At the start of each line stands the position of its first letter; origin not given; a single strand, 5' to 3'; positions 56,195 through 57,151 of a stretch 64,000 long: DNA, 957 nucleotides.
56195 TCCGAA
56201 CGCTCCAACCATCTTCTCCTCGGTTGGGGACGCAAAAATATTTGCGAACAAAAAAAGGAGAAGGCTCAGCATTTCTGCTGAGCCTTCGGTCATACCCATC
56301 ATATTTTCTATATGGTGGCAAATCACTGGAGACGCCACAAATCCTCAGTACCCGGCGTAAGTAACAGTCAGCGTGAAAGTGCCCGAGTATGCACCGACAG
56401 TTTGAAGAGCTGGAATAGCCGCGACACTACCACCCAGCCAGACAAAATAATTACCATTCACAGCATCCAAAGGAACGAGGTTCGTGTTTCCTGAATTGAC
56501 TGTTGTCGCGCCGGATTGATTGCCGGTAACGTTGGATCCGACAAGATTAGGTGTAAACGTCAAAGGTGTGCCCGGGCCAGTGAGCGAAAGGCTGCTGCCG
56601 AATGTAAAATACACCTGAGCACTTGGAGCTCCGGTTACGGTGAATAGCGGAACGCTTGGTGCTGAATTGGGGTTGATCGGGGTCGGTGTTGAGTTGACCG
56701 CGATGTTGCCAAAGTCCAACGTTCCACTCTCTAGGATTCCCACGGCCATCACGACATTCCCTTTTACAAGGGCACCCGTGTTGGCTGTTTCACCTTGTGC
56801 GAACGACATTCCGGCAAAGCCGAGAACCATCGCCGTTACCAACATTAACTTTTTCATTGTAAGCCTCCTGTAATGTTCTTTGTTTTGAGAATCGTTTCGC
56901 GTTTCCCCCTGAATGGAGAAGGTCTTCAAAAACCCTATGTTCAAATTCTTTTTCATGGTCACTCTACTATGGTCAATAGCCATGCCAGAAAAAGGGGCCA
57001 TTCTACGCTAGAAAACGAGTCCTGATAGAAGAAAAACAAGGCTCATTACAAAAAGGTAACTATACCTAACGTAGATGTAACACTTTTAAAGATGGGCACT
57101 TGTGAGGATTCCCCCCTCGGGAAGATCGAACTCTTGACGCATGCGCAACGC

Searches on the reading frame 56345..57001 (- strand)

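Call 3: search_protein_families(library=pfam, proteins=[window:56345-57001:-], max_evalue=1)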
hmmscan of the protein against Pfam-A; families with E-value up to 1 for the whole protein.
window:56345-57001:- (218 aa): 1 family
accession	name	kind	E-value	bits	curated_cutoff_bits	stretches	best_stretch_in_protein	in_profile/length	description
PF14352.11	DUF4402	-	1e-06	29.9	25.2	1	76-215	12-129/129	Domain of unknown function (DUF4402)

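Call 4: search_protein_families(library=ncbifam, proteins=[window:56345-57001:-], max_evalue=1)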
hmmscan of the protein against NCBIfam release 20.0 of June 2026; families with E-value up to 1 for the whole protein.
window:56345-57001:- (218 aa): 2 families
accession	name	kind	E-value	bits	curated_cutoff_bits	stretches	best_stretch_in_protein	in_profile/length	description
NF011830.0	PRK15302.1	equivalog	0.064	13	337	1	49-104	1-57/229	hypothetical protein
NF053838.1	hit_Bd0108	equivalog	0.15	12.6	40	1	49-75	1-28/94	predatory lifecycle switch protein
